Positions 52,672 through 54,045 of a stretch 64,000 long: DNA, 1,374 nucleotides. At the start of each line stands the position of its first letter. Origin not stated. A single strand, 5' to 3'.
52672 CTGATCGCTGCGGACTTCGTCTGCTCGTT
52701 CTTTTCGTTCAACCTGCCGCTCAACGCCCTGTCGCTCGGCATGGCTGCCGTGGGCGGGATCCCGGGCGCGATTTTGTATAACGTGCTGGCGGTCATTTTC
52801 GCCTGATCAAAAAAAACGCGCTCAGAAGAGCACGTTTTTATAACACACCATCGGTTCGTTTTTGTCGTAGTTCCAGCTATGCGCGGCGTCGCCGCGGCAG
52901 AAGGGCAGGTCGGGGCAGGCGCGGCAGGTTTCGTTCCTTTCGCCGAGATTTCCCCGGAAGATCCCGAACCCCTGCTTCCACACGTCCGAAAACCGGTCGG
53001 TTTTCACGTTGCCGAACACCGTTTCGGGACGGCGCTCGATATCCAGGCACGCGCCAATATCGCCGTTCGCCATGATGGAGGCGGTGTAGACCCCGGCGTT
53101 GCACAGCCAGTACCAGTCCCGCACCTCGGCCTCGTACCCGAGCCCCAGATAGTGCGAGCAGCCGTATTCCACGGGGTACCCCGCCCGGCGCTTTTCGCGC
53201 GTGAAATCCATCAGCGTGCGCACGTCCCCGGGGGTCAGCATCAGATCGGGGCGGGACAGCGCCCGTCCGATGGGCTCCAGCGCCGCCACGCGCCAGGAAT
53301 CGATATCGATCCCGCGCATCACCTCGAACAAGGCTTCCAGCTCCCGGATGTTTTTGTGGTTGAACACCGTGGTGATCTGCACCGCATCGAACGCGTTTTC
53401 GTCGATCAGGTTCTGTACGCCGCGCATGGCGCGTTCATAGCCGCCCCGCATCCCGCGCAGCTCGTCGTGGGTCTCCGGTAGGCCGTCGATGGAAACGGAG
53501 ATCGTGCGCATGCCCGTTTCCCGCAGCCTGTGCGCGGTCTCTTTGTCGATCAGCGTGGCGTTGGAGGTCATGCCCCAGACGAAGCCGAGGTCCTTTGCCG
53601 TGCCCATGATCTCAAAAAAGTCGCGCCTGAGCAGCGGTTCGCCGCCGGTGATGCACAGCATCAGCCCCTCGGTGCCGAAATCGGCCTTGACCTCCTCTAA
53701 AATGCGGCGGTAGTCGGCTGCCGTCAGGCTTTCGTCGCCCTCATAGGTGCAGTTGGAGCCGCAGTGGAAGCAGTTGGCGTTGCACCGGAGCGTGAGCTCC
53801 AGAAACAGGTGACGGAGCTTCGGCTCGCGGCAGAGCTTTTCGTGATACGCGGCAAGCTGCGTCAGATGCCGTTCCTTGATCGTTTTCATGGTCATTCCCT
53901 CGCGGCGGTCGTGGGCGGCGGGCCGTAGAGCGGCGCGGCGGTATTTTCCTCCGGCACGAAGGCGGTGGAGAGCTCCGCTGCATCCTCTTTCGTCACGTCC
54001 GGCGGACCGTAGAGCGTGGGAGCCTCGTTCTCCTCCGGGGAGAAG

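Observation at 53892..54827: An invariant 10-residue unit N-x4-[ILV]-Y-G-P-P occurs 8 out of 8 times across two adjacent ORFs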

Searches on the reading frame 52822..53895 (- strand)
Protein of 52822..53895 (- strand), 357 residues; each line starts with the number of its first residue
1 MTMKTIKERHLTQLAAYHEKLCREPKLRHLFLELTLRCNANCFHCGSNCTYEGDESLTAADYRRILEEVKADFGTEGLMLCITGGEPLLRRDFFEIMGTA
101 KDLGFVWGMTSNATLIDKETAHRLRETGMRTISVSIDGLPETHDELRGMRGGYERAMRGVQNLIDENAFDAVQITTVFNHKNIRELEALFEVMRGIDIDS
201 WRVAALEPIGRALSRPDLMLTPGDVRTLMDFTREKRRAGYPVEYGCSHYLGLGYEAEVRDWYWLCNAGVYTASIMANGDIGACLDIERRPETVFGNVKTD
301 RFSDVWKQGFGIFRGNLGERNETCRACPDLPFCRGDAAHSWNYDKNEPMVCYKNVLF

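Call 5: search_protein_families(library=ncbifam, proteins=[window:52822-53895:-], max_evalue=0.1)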
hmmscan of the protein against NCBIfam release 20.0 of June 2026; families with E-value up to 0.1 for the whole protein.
window:52822-53895:- (357 aa): 76 families (the best 25 are shown)
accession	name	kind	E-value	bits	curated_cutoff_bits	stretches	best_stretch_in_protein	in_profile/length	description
TIGR04133.1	rSAM_w_lipo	hypoth_equivalog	6.5e-78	262.1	425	1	13-354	9-347/350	TIGR04133 family radical SAM/SPASM protein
TIGR04545.1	rSAM_ahbD_hemeb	equivalog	6.2e-38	131.1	500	1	33-252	5-223/339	heme b synthase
TIGR04051.1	rSAM_NirJ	equivalog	2.6e-34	118.8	515.45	1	33-215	7-185/354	heme d1 biosynthesis radical SAM protein NirJ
TIGR04055.1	rSAM_NirJ2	equivalog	4.8e-34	118.3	500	1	35-350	7-317/326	putative heme d1 biosynthesis radical SAM protein NirJ2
TIGR04103.1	rSAM_nif11_3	equivalog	5.1e-34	117.6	725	1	27-306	4-287/412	nif11-class peptide radical SAM maturase 3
TIGR04053.2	TIGR04053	equivalog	6.5e-34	117.7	395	1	30-232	10-210/366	TIGR04053 family radical SAM/SPASM domain-containing protein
TIGR04347.1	pseudo_SAM_Halo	equivalog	1.2e-32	113.7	525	1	31-243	41-253/390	TIGR04347 family pseudo-SAM/SPASM protein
TIGR04054.1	rSAM_NirJ1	equivalog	1.8e-32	112.4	650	1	34-230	42-234/387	putative heme d1 biosynthesis radical SAM protein NirJ1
TIGR03962.1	mycofact_rSAM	equivalog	2.9e-32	112.2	265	1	31-336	15-312/339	mycofactocin radical SAM maturase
TIGR04546.1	rSAM_ahbC_deAc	equivalog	4.1e-31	108.1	650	1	31-219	42-228/390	12,18-didecarboxysiroheme deacetylase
TIGR04340.1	rSAM_ACGX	hypoth_equivalog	1.5e-26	93.4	400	2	33-235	8-208/341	radical SAM/SPASM domain protein, ACGX system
TIGR02109.1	PQQ_syn_pqqE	equivalog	2.9e-26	92.2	381.35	1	30-329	9-304/358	pyrroloquinoline quinone biosynthesis protein PqqE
NF045574.1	sacti_mat_StsB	exception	1.8e-25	89.7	625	1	22-213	90-276/466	StsB family radical SAM/SPASM domain sactipeptide maturase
TIGR04251.1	SCM_rSAM_ScmF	equivalog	3.6e-25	89.1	400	1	27-319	3-302/353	SynChlorMet cassette radical SAM/SPASM protein ScmF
TIGR04303.1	GeoRSP_rSAM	equivalog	1.6e-24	87.1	400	1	37-336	14-305/325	GeoRSP system radical SAM/SPASM protein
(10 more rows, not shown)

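Call 6: search_protein_families(library=pfam, proteins=[window:52822-53895:-], max_evalue=0.1)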
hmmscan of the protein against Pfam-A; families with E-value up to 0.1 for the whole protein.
window:52822-53895:- (357 aa): 3 families
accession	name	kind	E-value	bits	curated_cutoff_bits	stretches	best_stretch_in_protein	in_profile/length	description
PF04055.27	Radical_SAM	-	2.3e-22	80.4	29.5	1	33-191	2-164/166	Radical SAM superfamily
PF13186.11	SPASM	-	5.6e-08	33.4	21.5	1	265-328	1-67/67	Iron-sulfur cluster-binding domain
PF13353.11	Fer4_12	-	0.083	13.6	22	0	38-105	15-82/137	4Fe-4S single cluster domain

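Call 26: find_homologous_proteins(query=window:52822-53895:-, max_evalue=1e-10)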
Query window:52822-53895:- (357 aa): 1829 proteins with E <= 1e-10 among 3799 candidates; the best 120 are listed.
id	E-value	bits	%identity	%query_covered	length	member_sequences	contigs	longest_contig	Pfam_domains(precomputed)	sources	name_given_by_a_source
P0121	1.8e-249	845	100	100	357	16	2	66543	PF13186.12,PF04055.28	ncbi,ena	-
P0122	2.1e-214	730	85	99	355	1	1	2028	PF13186.12,PF04055.28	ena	-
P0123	3.2e-203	693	81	99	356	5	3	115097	PF13186.12,PF04055.28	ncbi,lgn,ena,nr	ncbi:MAG: radical SAM protein [Clostridia bacterium]|nr:radical SAM protein [Clostridia bacterium]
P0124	3.0e-199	680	81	99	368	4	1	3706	PF13186.12,PF04055.28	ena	-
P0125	5.2e-179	613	73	99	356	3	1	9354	PF13186.12,PF04055.28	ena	-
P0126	5.4e-174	597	70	99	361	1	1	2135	PF13186.12,PF04055.28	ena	-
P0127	2.3e-173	595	71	99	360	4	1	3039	PF13186.12,PF04055.28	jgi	jgi:radical SAM protein with 4Fe4S-binding SPASM domain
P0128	6.4e-173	593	70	99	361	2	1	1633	PF13186.12,PF04055.28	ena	-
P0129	1.1e-172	592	71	99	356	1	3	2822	PF13186.12,PF04055.28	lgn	-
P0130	5.6e-172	590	71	98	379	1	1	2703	PF13186.12,PF04055.28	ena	-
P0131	7.0e-171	586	70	99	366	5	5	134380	PF13186.12,PF04055.28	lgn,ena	-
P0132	1.9e-170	585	71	100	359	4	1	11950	PF13186.12,PF04055.28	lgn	-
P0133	3.2e-170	584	69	100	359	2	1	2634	PF13186.12,PF04055.28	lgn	-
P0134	5.3e-170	583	70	100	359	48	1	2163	PF13186.12,PF04055.28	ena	-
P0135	7.6e-170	583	70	99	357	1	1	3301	PF13186.12,PF04055.28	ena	-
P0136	1.0e-169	583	68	99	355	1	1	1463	PF13186.12,PF04055.28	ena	-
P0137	2.4e-169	581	70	99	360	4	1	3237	PF13186.12,PF04055.28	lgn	-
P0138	5.4e-169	580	69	99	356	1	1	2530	PF13186.12,PF04055.28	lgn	-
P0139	9.5e-169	579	69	99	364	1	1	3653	PF13186.12,PF04055.28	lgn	-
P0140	1.1e-168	579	69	99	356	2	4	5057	PF13186.12,PF04055.28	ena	-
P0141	1.7e-168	579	70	100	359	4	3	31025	PF13186.12,PF04055.28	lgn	-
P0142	1.7e-168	579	68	100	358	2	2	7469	PF13186.12,PF04055.28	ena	-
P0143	6.4e-168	577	68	99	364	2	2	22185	PF13186.12,PF04055.28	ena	-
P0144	7.1e-168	576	70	99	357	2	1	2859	PF13186.12,PF04055.28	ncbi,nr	ncbi:MAG: radical SAM protein [Clostridia bacterium]|nr:radical SAM protein [Clostridia bacterium]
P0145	7.6e-168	576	71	99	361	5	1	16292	PF13186.12,PF04055.28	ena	-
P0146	1.1e-167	576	69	99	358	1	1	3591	PF13186.12,PF04055.28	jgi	-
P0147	1.2e-167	576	69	99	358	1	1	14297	PF13186.12,PF04055.28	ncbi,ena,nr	ncbi:MAG: radical SAM protein [Solobacterium sp.]|nr:radical SAM protein [Solobacterium sp.]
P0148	2.3e-167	575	69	99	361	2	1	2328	PF13186.12,PF04055.28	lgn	-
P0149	5.8e-167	573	68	99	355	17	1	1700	PF13186.12,PF04055.28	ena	-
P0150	7.6e-167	573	68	99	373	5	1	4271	PF13186.12,PF04055.28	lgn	-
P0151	8.3e-167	573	68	99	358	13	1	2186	PF13186.12,PF04055.28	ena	-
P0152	1.1e-166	572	67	99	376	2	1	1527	PF13186.12,PF04055.28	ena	-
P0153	4.1e-166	571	69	99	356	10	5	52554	PF13186.12,PF04055.28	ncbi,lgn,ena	-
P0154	7.8e-166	570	69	99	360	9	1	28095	PF13186.12,PF04055.28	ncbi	-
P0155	8.4e-166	570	68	99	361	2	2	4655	PF13186.12,PF04055.28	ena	-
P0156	1.3e-165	569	68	99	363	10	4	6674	PF13186.12,PF04055.28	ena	-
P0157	2.3e-165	568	69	99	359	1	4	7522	PF13186.12,PF04055.28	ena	-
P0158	9.4e-165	566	68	99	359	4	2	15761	PF13186.12,PF04055.28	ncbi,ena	-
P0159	1.8e-164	565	68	99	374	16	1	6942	PF13186.12,PF04055.28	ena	-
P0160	3.7e-164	564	66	99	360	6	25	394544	PF13186.12,PF04055.28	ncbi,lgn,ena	-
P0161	4.5e-164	564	67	100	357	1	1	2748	PF13186.12,PF04055.28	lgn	-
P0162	6.7e-164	563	67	99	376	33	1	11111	PF13186.12,PF04055.28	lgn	-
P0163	9.2e-164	563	67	100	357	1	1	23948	PF13186.12,PF04055.28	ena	-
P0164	1.2e-163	563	65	99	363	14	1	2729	PF13186.12,PF04055.28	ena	-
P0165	2.4e-163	562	67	99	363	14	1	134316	PF13186.12,PF04055.28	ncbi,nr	ncbi:radical SAM additional 4Fe4S-binding SPASM domain-containing protein [Ruminococcaceae bacterium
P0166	2.5e-163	562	68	99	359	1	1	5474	PF13186.12,PF04055.28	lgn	-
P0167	2.9e-163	561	67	100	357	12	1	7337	PF13186.12,PF04055.28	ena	-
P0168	3.5e-163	561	69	97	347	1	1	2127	PF13186.12,PF04055.28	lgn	-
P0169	8.6e-163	560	67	100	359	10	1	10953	PF13186.12,PF04055.28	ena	-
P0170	8.9e-163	560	68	100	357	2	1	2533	PF13186.12,PF04055.28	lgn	-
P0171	1.6e-162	559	67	100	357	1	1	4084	PF13186.12,PF04055.28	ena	-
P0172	1.9e-162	559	68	99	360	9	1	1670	PF13186.12,PF04055.28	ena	-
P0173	2.7e-162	558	66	99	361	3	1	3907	PF13186.12,PF04055.28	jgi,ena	-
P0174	3.6e-162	558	67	100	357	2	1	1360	PF13186.12,PF04055.28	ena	-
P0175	5.0e-162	557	68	99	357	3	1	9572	PF13186.12,PF04055.28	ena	-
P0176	5.5e-162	557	68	100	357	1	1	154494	PF13186.12,PF04055.28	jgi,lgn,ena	-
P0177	5.5e-162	557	68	100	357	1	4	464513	PF13186.12,PF04055.28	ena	-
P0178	7.6e-162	557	68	99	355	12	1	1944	PF13186.12,PF04055.28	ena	-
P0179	9.0e-162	556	65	100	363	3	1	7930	PF13186.12,PF04055.28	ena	-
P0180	1.1e-161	556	68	100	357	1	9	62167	PF13186.12,PF04055.28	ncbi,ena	-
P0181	1.6e-161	556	66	99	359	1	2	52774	PF13186.12,PF04055.28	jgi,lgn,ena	-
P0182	1.8e-161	555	67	99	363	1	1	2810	PF13186.12,PF04055.28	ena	-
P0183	2.2e-161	555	68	99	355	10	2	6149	PF13186.12,PF04055.28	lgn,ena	-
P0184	3.0e-161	555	66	99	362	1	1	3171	PF13186.12,PF04055.28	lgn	-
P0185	3.1e-161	555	66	99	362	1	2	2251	PF13186.12,PF04055.28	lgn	-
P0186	5.7e-161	554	66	99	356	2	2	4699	PF13186.12,PF04055.28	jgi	-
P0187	6.8e-161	553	66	99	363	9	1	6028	PF13186.12,PF04055.28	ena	-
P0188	7.9e-161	553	68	99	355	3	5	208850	PF13186.12,PF04055.28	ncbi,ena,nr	ncbi:MAG: radical SAM protein [Oscillospiraceae bacterium]|nr:radical SAM protein [Oscillospiraceae 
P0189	8.8e-161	553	65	99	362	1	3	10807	PF13186.12,PF04055.28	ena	-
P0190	1.2e-160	553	66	98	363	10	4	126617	PF13186.12,PF04055.28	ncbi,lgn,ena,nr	ncbi:MAG: radical SAM protein [Clostridiales bacterium]|nr:radical SAM protein [Clostridiales bacter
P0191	1.7e-160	552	66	99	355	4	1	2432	PF13186.12,PF04055.28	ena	-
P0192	2.6e-160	552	66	99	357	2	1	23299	PF13186.12,PF04055.28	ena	-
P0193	2.8e-160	551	66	99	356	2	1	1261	PF13186.12,PF04055.28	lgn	-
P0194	2.8e-160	551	65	99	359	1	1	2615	PF13186.12,PF04055.28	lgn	-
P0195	3.4e-160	551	65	99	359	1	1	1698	PF13186.12,PF04055.28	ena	-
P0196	4.4e-160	551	65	100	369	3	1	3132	PF13186.12,PF04055.28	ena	-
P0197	6.3e-160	550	66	99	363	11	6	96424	PF13186.12,PF04055.28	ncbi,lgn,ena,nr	ncbi:MAG: radical SAM protein [Clostridiales bacterium]|nr:radical SAM protein [Clostridiales bacter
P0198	7.3e-160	550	67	99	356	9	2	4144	PF13186.12,PF04055.28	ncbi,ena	-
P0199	8.1e-160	550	67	99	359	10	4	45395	PF13186.12,PF04055.28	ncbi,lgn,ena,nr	ncbi:MAG: radical SAM protein [Erysipelotrichaceae bacterium]|nr:radical SAM protein [Erysipelotrich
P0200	8.4e-160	550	66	99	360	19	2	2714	PF13186.12,PF04055.28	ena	-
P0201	1.2e-159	549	67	99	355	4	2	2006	PF13186.12,PF04055.28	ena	-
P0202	1.2e-159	549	66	100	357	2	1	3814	PF13186.12,PF04055.28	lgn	-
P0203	1.9e-159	549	66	100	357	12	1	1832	PF13186.12,PF04055.28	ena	-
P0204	2.5e-159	548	64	99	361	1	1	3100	PF13186.12,PF04055.28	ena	-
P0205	3.3e-159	548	66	99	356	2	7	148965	PF13186.12,PF04055.28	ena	-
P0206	3.8e-159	548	67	100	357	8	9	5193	PF13186.12,PF04055.28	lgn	-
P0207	4.4e-159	548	66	99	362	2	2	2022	PF13186.12,PF04055.28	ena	-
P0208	5.4e-159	547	66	99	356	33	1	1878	PF13186.12,PF04055.28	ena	-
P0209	5.9e-159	547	67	99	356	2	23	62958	PF13186.12,PF04055.28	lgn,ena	-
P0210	7.0e-159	547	67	99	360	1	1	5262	PF13186.12,PF04055.28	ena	-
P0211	7.3e-159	547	67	100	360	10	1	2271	PF13186.12,PF04055.28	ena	-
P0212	1.1e-158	546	65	100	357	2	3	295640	PF13186.12,PF04055.28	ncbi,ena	-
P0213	1.1e-158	546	65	99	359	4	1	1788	PF13186.12,PF04055.28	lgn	-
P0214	1.3e-158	546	65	99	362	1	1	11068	PF13186.12,PF04055.28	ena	-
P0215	2.2e-158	545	65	99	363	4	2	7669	PF13186.12,PF04055.28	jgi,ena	-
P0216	2.3e-158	545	65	99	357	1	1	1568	PF13186.12,PF04055.28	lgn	-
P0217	2.5e-158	545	64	99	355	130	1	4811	PF13186.12,PF04055.28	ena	-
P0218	3.3e-158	545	65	99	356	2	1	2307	PF13186.12,PF04055.28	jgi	-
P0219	5.2e-158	544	66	99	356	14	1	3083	PF13186.12,PF04055.28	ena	-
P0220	1.0e-157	543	67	99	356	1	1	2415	PF13186.12,PF04055.28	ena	-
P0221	1.0e-157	543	66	99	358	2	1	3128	PF13186.12,PF04055.28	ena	-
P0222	1.1e-157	543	65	100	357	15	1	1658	PF13186.12,PF04055.28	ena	-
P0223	1.1e-157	543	65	100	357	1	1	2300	PF13186.12,PF04055.28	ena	-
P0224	1.4e-157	543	65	99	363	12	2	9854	PF13186.12,PF04055.28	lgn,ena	-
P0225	1.4e-157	543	65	100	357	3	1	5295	PF13186.12,PF04055.28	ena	-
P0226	1.5e-157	542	69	96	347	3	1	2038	PF13186.12,PF04055.28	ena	-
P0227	1.8e-157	542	64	99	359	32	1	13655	PF13186.12,PF04055.28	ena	-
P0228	2.2e-157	542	65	99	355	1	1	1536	PF13186.12,PF04055.28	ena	-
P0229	2.4e-157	542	66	99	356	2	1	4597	PF13186.12,PF04055.28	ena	-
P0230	2.5e-157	542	65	99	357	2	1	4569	PF13186.12,PF04055.28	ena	-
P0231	2.7e-157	542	65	99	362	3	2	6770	PF13186.12,PF04055.28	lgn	-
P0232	2.7e-157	542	67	99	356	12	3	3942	PF13186.12,PF04055.28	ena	-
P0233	3.5e-157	541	65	99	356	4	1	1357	PF13186.12,PF04055.28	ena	-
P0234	4.5e-157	541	64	100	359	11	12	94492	PF13186.12,PF04055.28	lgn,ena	-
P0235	4.8e-157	541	66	100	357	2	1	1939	PF13186.12,PF04055.28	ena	-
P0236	5.9e-157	541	65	99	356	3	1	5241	PF13186.12,PF04055.28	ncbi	-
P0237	6.0e-157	541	66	99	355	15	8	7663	PF13186.12,PF04055.28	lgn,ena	-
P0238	6.4e-157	540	66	99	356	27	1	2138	PF13186.12,PF04055.28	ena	-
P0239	7.4e-157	540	65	100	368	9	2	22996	PF13186.12,PF04055.28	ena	-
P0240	7.7e-157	540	65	99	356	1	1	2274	PF04055.28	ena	-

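Call 28: find_related_loci(query=A1, collection=genome_contigs, flank=4000)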
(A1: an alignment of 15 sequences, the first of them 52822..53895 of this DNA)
Query A1 (357 aa) in genome_contigs; peptide patterns used: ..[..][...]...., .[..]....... (x = any residue, [..] = any of these).
599 stretches matched a pattern (row limit reached: there are more); 568 encode a relative of the query (tblastn E <= 1e-3); the best 80 are kept; 80 distinct loci.
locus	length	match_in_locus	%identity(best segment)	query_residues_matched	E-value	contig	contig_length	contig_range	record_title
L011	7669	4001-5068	69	3-357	1e-173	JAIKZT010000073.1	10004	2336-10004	MAG: Clostridia bacterium isolate RUI514 k141_8370852_flag=0_multi=13.0000_len=10004, whole genome shotgun sequence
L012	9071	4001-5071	70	2-357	2e-171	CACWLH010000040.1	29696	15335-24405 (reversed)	MAG: uncultured Erysipelotrichaceae bacterium isolate RUG10685 genome assembly, contig: RUG10685_asm_40, whole genome sh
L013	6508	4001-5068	69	2-357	4e-171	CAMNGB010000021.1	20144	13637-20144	MAG: uncultured Erysipelotrichaceae bacterium isolate SRR1206671_bin.134_metaWRAP_v1.3_MAG genome assembly, contig: NODE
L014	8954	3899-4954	69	6-357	7e-171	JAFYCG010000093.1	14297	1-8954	MAG: Solobacterium sp. isolate RGIG6959 Sheep_Rumen.Co__c1226121, whole genome shotgun sequence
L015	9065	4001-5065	69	3-357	1e-170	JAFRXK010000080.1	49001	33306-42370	MAG: Lachnospiraceae bacterium isolate RGIG2885 Goat_Omasum.Co__c2330331, whole genome shotgun sequence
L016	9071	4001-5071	69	1-357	2e-169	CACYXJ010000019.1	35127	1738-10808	MAG: uncultured Erysipelotrichaceae bacterium isolate RUG12361 genome assembly, contig: RUG12361_asm_19, whole genome sh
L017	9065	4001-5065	71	3-357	2e-169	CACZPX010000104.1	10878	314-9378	MAG: uncultured Lachnospiraceae bacterium isolate RUG12843 genome assembly, contig: RUG12843_asm_104, whole genome shotg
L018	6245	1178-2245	68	2-357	3e-169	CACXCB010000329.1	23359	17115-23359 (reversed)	MAG: uncultured Erysipelotrichaceae bacterium isolate RUG11122 genome assembly, contig: RUG11122_asm_329, whole genome s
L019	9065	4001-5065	68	3-357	5e-169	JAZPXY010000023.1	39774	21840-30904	MAG: Bulleidia sp. isolate T1900044649_TS20190115.MAGScoT_cleanbin_000018 SGB_1401_k141_1138769, whole genome shotgun se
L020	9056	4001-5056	68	6-357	9e-168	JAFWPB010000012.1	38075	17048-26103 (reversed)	MAG: Clostridiales bacterium isolate RGIG5941 Sheep_Omasum-1__c139557, whole genome shotgun sequence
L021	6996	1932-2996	68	3-357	6e-168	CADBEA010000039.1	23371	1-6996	MAG: uncultured Erysipelotrichaceae bacterium isolate RUG13885 genome assembly, contig: RUG13885_asm_39, whole genome sh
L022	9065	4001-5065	68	3-357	1e-166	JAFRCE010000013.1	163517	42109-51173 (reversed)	MAG: Solobacterium sp. isolate RGIG2362 Goat_Ileum-2__c114736, whole genome shotgun sequence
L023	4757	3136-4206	68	2-357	5e-170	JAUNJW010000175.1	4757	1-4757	MAG: Erysipelotrichaceae bacterium isolate S2M_St_7 NODE_4237_length_4757_cov_5.491493, whole genome shotgun sequence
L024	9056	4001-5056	68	6-357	4e-166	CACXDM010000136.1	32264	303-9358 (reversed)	MAG: uncultured Erysipelotrichaceae bacterium isolate RUG11161 genome assembly, contig: RUG11161_asm_136, whole genome s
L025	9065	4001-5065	67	3-357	3e-165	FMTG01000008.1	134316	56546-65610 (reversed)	Ruminococcaceae bacterium YRB3002 genome assembly, contig: IE47DRAFT_scaffold00007.7, whole genome shotgun sequence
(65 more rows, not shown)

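Call 36: search_solved_structures(query=window:52822-53895:-, max_evalue=0.001)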
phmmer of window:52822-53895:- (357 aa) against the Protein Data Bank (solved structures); distinct sequences matched with E-value up to 0.001: 9.
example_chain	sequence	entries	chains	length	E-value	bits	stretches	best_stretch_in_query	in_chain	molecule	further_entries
7vob_C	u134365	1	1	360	6.4e-16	61.6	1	26-230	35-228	Cytosylglucuronate decarboxylase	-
7voc_C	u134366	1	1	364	6.6e-16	61.6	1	26-230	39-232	Cytosylglucuronate decarboxylase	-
6efn_A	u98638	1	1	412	6.5e-14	55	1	32-212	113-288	Sporulation killing factor maturation protein SkfB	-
7tol_A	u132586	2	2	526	2.1e-09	40.2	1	32-144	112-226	glycerol dibiphytanyl glycerol tetraether - macrocyclic archaeol synthase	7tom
2fb2_A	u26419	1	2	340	4e-09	39.2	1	26-142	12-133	Molybdenum cofactor biosynthesis protein A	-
1tv7_A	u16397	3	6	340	5.4e-09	38.8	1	26-142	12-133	Molybdenum cofactor biosynthesis protein A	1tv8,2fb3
5v1q_A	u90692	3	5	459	1.5e-08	37.3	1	32-337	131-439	Radical SAM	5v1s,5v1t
6c8v_A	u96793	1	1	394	1.9e-07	33.7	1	29-328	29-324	Coenzyme PQQ synthesis protein E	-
8wm2_A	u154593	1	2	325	3.5e-05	26.3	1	14-140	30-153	Fe-S radical SAM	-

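Call 45: search_protein_representatives(protein=window:52822-53895:-)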
Query: 357 residues. Proteins with E-value up to 0.001 (for the whole library): 41853; up to 1e-10: 11056; up to 1e-30: 288. The best 150 are listed.
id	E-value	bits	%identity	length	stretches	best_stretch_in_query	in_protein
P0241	6.6e-137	472.9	58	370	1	10-357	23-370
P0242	1.6e-132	458.4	56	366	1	1-355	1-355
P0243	4.8e-130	450.3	54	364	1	4-357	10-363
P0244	1.1e-121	422.8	54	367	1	4-356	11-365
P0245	5.5e-103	361.3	50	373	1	8-351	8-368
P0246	1.8e-100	353.0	48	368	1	7-352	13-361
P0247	7.6e-94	331.2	73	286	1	97-300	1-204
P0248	1.7e-92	326.7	44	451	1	7-356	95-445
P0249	1.7e-91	323.5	46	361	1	14-357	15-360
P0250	1.0e-89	317.7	43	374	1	7-353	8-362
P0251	6.3e-89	315.0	41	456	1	9-356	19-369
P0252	1.5e-88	313.8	43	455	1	18-353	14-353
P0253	4.7e-87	308.9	44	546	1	26-356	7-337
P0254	3.4e-86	306.0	42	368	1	7-354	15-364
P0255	1.0e-85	304.5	56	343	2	99-325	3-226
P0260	1.1e-80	287.9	38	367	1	5-354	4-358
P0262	7.5e-80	285.2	39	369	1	20-355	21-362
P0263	1.5e-79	284.1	41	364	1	4-353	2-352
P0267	8.0e-78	278.5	39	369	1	5-352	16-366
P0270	4.6e-77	276.0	37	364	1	20-354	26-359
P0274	3.1e-74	266.7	38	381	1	8-356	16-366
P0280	3.0e-71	256.8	40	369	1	20-355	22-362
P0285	3.0e-70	253.6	37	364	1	25-354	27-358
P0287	3.9e-70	253.2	36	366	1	19-356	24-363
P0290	2.0e-66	241.0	38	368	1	6-353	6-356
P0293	1.9e-65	237.7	35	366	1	26-355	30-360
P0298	7.7e-63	229.2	37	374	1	24-356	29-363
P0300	1.6e-61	224.9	35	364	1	12-346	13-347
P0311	5.4e-58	213.2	34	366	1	25-355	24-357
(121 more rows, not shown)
